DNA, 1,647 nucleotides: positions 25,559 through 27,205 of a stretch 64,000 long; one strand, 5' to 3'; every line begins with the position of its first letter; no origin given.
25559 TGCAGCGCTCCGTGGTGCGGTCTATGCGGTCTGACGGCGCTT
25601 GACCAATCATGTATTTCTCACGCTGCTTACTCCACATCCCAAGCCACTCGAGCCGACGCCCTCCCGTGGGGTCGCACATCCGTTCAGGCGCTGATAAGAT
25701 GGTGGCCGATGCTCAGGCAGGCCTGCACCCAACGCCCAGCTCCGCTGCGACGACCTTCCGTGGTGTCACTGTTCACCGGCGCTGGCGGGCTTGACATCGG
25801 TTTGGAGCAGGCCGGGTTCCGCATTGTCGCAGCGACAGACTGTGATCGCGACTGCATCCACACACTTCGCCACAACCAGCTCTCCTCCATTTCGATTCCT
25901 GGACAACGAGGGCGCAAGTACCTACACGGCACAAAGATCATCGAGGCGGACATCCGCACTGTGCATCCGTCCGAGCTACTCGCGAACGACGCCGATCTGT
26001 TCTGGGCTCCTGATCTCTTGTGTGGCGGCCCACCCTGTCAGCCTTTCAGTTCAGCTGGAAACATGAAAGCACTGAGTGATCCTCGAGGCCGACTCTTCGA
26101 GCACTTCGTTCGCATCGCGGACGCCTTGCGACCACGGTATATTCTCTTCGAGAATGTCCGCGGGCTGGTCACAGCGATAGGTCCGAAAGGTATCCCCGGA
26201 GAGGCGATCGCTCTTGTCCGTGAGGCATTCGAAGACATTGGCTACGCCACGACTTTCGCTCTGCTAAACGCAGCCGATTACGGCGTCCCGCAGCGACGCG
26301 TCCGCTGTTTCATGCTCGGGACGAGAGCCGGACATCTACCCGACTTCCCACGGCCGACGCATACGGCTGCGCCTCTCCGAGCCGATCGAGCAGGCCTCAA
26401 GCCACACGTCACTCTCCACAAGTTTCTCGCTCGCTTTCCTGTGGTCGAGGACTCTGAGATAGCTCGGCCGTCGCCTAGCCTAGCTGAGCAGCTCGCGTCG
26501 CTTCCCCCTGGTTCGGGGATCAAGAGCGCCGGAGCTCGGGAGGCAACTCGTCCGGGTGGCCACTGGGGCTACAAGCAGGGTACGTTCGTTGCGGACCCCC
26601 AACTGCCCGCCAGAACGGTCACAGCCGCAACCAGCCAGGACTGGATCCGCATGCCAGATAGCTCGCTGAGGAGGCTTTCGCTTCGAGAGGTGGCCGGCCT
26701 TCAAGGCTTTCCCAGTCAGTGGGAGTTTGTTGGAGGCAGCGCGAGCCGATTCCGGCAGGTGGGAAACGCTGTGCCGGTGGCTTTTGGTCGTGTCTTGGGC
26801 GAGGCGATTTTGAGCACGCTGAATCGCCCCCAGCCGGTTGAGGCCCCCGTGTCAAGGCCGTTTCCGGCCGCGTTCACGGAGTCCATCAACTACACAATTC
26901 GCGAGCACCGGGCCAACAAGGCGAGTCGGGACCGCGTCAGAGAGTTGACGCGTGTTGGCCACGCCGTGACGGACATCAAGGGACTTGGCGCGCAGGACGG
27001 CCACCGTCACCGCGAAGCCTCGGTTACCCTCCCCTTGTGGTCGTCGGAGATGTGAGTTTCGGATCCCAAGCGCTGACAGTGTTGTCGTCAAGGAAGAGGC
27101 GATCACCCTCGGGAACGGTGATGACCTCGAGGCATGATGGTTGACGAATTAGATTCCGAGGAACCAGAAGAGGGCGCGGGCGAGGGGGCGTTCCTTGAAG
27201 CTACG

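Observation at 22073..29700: Low-GC island next to tRNA-Arg(ACG) carrying an R-M module plus an atypical two-component pair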

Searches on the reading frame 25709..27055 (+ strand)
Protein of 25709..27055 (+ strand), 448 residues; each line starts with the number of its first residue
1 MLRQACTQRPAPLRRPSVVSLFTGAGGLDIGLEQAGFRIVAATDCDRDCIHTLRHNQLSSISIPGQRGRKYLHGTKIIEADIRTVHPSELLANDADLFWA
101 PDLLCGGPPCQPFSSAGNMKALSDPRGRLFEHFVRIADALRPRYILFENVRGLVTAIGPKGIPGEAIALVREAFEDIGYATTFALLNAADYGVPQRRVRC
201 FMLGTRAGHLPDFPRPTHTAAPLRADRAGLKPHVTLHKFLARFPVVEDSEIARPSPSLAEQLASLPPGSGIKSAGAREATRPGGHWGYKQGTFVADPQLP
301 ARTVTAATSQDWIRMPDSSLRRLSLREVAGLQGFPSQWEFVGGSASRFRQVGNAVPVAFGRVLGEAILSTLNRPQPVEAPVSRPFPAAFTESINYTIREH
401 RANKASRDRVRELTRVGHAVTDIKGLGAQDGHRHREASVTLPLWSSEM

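Call 6: search_protein_families(library=pfam, proteins=[window:25709-27055:+], max_evalue=0.1)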
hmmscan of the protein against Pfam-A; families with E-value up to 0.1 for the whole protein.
window:25709-27055:+ (448 aa): 1 family
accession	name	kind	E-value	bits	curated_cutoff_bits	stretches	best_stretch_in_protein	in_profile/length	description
PF00145.23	DNA_methylase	-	9.6e-58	196.6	22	1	18-368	3-323/324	C-5 cytosine-specific DNA methylase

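Call 7: search_protein_families(library=padloc, proteins=[window:25709-27055:+], max_evalue=0.1)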
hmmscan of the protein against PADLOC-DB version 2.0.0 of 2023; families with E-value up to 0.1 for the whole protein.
window:25709-27055:+ (448 aa): 62 families (the best 25 are shown)
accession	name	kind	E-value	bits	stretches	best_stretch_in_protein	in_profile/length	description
PDLC03378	MTase_II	-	1.7e-78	262.3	1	17-373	4-332/344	Type II methyltransferase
PDLC03234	MTase_II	-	1.6e-71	239.6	2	16-222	5-191/375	Type II methyltransferase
PDLC00026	DruM2|DruM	-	6.5e-69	231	1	16-373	5-320/336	DNA cytosine methylase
PDLC03272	MTase_II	-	5.8e-64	214.7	1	14-373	73-392/407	Type II methyltransferase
PDLC03326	MTase_II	-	7e-62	207.9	2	14-253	3-224/412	Type II methyltransferase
PDLC00033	DruM2|DruM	-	1.1e-61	207.1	1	17-372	23-365/368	DNA cytosine methylase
PDLC00027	DruM2|DruM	-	1.9e-52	176.8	2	18-254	14-221/361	DNA cytosine methylase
PDLC02650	DrmMII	-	2.6e-48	163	3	13-156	6-139/435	DrmMII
PDLC03307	MTase_II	-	3.4e-48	162.8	2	171-374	155-372/382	Type II methyltransferase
PDLC00031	DruM2|DruM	-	7.8e-47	158.1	2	17-251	13-217/361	DNA cytosine methylase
PDLC03237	MTase_II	-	1.4e-45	153.7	2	18-208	796-971/1036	Type II methyltransferase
PDLC02656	DrmMII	-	1.6e-45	153.8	2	18-246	7-235/491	DrmMII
PDLC02649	DrmMII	-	1.7e-42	143.9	3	102-215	117-229/422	DrmMII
PDLC00030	DruM2|DruM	-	1.6e-41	140.7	2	15-206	5-185/380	DNA cytosine methylase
PDLC00029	DruM2|DruM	-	1.4e-37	127.8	2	17-222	6-182/329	DNA cytosine methylase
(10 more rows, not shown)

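Call 50: search_solved_structures(query=window:25709-27055:+, max_evalue=1e-10)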
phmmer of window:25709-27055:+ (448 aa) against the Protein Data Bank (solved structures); distinct sequences matched with E-value up to 1e-10: 41.
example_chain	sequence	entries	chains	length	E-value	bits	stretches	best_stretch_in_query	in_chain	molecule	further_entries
1dct_A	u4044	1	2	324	1.7e-34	122.8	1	18-208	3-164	PROTEIN (MODIFICATION METHYLASE HAEIII)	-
3ubt_Y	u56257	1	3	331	2.7e-33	118.8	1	18-208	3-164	Modification methylase HaeIII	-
5guv_A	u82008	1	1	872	1.1e-24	90.4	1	18-224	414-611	DNA (cytosine-5)-methyltransferase 1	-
3pt9_A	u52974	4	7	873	1.4e-24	90.1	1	18-224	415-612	DNA (cytosine-5)-methyltransferase 1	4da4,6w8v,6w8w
5gut_A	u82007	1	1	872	1.5e-24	90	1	18-224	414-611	DNA (cytosine-5)-methyltransferase 1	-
3pt6_A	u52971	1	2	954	1.8e-24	89.7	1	18-224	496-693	DNA (cytosine-5)-methyltransferase 1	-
5wy1_A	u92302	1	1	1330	3.1e-24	89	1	19-224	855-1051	DNA (cytosine-5)-methyltransferase 1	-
3av4_A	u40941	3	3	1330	3.3e-24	88.9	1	19-224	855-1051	DNA (cytosine-5)-methyltransferase 1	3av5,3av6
9v36_A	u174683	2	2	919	1.4e-23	86.8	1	17-224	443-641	DNA (cytosine-5)-methyltransferase 1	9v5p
6x9i_A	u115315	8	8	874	1.6e-23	86.6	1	17-224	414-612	DNA (cytosine-5)-methyltransferase 1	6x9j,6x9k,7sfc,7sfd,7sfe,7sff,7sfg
3pta_A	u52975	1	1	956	2.1e-23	86.2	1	17-224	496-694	DNA (cytosine-5)-methyltransferase 1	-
3swr_A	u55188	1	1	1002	2.4e-23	86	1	17-224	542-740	DNA (cytosine-5)-methyltransferase 1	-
4yoc_A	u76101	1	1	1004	2.4e-23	86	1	17-224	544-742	DNA (cytosine-5)-methyltransferase 1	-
7xi9_A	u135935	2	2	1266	2.8e-23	85.8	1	17-224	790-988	DNA (cytosine-5)-methyltransferase 1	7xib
8xqc_A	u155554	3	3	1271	2.8e-23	85.8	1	17-224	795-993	DNA (cytosine-5)-methyltransferase 1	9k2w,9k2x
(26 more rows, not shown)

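Call 51: search_protein_families(library=ncbifam, proteins=[window:25709-27055:+], max_evalue=0.01)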
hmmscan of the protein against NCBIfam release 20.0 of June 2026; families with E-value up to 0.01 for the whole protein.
window:25709-27055:+ (448 aa): 2 families
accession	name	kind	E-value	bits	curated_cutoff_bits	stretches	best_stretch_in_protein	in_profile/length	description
TIGR00675.1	dcm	superfamily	2.7e-51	175.2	100.65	1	18-359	1-321/329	DNA (cytosine-5-)-methyltransferase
NF007772.0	PRK10458.1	subfamily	4.1e-08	32.2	710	1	17-182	90-255/472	DNA cytosine methylase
